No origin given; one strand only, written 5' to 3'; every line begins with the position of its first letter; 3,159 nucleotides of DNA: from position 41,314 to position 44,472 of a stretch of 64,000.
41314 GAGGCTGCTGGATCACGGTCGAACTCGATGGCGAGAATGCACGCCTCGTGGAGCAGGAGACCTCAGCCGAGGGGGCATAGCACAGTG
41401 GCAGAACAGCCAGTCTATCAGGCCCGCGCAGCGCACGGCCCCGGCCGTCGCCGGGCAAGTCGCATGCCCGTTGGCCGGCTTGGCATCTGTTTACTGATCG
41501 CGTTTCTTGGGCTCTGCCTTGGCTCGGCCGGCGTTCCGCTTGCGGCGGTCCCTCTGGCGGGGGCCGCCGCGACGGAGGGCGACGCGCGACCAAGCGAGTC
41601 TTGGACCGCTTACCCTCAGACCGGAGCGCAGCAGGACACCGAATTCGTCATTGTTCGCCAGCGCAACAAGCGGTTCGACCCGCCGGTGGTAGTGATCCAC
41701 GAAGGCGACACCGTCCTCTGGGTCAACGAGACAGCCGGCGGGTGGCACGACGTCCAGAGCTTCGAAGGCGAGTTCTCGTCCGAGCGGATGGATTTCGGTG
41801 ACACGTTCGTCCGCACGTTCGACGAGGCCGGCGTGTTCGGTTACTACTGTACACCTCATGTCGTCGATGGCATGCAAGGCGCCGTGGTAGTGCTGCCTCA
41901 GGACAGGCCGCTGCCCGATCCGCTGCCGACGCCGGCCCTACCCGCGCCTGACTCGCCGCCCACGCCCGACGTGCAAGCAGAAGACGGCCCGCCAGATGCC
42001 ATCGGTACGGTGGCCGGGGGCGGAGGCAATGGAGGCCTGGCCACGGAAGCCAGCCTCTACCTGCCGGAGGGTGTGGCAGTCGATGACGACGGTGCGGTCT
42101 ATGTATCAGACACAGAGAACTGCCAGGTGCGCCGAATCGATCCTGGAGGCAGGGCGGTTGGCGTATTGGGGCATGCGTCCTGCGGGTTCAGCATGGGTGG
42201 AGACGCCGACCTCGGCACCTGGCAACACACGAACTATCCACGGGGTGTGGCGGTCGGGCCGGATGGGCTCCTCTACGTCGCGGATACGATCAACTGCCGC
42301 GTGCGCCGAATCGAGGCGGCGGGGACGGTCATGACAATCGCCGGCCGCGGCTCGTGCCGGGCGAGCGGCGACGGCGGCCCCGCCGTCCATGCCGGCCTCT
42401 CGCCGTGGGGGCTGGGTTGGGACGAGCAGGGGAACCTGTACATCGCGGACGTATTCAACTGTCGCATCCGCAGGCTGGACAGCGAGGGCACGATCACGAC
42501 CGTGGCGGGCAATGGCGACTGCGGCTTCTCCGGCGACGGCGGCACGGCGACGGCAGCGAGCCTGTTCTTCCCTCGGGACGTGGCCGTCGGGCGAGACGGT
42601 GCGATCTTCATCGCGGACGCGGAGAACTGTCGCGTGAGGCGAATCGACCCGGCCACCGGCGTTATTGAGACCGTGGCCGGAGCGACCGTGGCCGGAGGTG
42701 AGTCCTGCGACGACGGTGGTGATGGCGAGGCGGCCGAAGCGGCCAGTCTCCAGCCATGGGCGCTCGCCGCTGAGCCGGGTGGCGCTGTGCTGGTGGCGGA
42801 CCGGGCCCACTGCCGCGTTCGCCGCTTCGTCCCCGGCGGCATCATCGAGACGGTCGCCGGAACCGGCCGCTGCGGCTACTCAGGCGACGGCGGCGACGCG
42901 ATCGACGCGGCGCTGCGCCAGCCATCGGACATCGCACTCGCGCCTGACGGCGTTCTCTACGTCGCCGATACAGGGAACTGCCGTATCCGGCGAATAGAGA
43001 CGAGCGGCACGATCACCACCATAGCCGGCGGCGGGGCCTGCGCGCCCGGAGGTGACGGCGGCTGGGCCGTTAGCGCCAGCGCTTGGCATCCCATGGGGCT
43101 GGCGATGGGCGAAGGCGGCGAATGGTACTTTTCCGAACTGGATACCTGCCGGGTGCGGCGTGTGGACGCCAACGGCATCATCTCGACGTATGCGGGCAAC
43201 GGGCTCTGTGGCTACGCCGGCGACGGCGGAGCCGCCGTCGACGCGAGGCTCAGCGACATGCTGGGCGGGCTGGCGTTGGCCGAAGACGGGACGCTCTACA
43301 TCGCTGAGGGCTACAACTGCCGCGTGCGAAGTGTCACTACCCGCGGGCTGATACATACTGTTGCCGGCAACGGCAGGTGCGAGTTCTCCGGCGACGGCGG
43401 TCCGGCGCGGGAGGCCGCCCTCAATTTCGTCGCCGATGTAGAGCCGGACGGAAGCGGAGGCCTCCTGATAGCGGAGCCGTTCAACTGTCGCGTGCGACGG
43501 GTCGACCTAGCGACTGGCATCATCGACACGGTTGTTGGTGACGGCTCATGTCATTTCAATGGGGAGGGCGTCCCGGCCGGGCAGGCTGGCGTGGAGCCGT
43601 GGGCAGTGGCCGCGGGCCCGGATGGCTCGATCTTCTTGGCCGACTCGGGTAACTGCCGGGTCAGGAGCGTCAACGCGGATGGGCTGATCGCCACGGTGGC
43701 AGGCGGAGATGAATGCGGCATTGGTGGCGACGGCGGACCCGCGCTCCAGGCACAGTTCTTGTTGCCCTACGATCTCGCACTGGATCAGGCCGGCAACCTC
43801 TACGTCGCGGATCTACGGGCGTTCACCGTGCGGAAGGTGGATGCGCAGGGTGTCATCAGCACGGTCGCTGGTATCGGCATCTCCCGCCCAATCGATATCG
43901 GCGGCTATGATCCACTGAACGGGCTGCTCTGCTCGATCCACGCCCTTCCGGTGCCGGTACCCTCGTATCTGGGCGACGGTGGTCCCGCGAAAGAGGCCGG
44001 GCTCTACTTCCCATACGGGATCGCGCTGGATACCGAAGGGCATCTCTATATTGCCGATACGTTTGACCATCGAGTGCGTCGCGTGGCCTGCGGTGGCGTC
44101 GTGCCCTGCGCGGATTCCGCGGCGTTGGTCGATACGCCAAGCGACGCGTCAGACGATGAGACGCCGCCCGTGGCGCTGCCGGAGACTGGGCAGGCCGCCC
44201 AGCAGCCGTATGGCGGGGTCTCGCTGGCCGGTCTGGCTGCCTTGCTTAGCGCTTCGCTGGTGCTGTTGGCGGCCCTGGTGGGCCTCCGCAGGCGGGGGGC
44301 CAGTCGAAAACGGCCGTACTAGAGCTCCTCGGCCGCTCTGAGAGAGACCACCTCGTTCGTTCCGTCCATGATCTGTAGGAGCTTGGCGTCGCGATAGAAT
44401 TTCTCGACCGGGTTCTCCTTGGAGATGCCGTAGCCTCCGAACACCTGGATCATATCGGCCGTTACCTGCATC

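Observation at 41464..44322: Sortase-anchored cupredoxin fused to a double NHL beta-propeller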

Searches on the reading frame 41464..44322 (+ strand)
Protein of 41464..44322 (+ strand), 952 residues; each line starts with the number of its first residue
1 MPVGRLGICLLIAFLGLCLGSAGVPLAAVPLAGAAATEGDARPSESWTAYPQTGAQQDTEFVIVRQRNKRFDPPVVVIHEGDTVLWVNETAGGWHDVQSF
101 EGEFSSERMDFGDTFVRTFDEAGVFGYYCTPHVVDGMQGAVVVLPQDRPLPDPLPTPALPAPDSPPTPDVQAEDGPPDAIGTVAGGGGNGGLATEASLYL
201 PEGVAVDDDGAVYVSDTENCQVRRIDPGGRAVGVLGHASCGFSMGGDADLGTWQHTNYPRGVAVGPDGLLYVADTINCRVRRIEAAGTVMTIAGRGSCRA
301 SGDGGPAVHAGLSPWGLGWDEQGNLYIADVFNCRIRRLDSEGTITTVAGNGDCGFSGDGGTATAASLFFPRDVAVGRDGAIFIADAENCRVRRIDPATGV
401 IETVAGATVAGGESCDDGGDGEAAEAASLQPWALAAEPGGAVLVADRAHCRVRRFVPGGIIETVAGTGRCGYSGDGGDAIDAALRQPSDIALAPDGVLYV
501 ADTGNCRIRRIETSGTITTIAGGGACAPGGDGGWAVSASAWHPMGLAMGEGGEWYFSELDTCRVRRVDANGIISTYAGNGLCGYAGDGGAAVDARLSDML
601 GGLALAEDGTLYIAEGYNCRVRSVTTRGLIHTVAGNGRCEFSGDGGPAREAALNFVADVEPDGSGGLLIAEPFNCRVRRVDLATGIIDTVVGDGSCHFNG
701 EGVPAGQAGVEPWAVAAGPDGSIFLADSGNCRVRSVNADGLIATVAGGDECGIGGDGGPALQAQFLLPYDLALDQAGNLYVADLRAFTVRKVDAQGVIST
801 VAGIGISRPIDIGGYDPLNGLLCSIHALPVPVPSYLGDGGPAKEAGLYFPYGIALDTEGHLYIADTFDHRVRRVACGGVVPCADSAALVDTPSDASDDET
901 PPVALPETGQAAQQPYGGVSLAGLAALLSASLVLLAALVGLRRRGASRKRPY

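Call 3: search_protein_families(library=pfam, proteins=[window:41464-44322:+], max_evalue=1)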
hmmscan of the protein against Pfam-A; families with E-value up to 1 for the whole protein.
window:41464-44322:+ (952 aa): 14 families
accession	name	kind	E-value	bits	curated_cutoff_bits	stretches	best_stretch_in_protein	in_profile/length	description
PF25021.1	TEN_NHL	-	1.5e-69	235.2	27.1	11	471-511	316-356/357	Teneurin NHL domain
PF01436.27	NHL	-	8.9e-58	190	20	8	198-223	1-26/28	NHL repeat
PF24684.1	Vgb_lyase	-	2e-16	60.1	50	2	481-576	51-132/290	Virginiamycin B lyase family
PF08450.18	SGL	-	3.8e-11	43.5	26.3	2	257-346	134-218/246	SMP-30/Gluconolactonase/LRE-like region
PF00127.26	Copper-bind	-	3.8e-09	37.3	21.2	1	70-143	13-98/99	Copper binding proteins, plastocyanin/azurin family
PF06739.17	SBBP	-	1.5e-06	28.5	20.5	0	848-864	13-29/38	Beta-propeller repeat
PF13449.12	Phytase-like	-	1e-05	26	27.6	0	201-235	70-104/284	Esterase-like activity of phytase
PF20067.5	SSL_N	-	2.4e-05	24.6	18.9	1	201-216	23-38/46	Strictosidine synthase-like, N-terminal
PF07995.17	GSDH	-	2.9e-05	23.9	25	0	711-758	3-50/332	Glucose / Sorbosone dehydrogenase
PF23500.1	DUF7133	-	0.00023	21.1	27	0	259-276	331-348/385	Domain of unknown function (DUF7133)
PF07494.17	Reg_prop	-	0.043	14.5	20.4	0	769-782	8-21/24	Two component regulator propeller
PF13146.11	TRL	-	0.087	13.5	25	0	496-521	29-54/77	TRL-like protein family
PF13473.12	Cupredoxin_1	-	0.34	11.4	27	1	50-143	11-104/104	Cupredoxin-like domain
PF06977.17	SdiA-regulated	-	0.81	9.2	21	0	197-215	221-239/249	SdiA-regulated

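Call 4: search_protein_families(library=ncbifam, proteins=[window:41464-44322:+], max_evalue=1)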
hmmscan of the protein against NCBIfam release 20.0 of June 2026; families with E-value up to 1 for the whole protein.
window:41464-44322:+ (952 aa): 11 families
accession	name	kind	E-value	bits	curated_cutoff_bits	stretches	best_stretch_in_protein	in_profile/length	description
NF035926.1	scyF_NHL_VPEP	equivalog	2.7e-27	95.9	350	4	189-351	142-286/376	scytonemin biosynthesis PEP-CTERM protein ScyF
NF033206.1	ScyE_fam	subfamily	5.3e-19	68.9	80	4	313-389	254-323/333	ScyD/ScyE family protein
TIGR03102.1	halo_cynanin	subfamily_domain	1.2e-14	54.4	93.8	1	70-143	38-114/115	halocyanin domain-containing protein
TIGR02604.1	Piru_Ver_Nterm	subfamily_domain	2.7e-08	33.6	122.2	1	486-509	322-345/367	PVC-type heme-binding CxxCH protein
TIGR02656.1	cyanin_plasto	equivalog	3.6e-08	33.7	87.85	1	70-143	13-98/99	plastocyanin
TIGR02657.1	amicyanin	equivalog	1.9e-06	28.1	110.2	1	70-143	7-82/83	amicyanin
TIGR02375.1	pseudoazurin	equivalog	3.5e-06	26.7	109.85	1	69-143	10-86/116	pseudoazurin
NF000022.1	stregra_B_VgbA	exception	0.00039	19.6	600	0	542-577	100-135/299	streptogramin B lyase Vgb(A)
TIGR03606.1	non_repeat_PQQ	subfamily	0.0059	15.5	434.55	0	367-404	29-66/454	glucose/sorbosone family PQQ-dependent dehydrogenase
NF000096.1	stregra_B_VgbB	exception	0.0063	15.7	600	0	534-576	176-218/295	streptogramin B lyase Vgb(B)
TIGR02376.1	Cu_nitrite_red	equivalog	0.086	12.1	296.3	1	120-147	115-148/326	copper-containing nitrite reductase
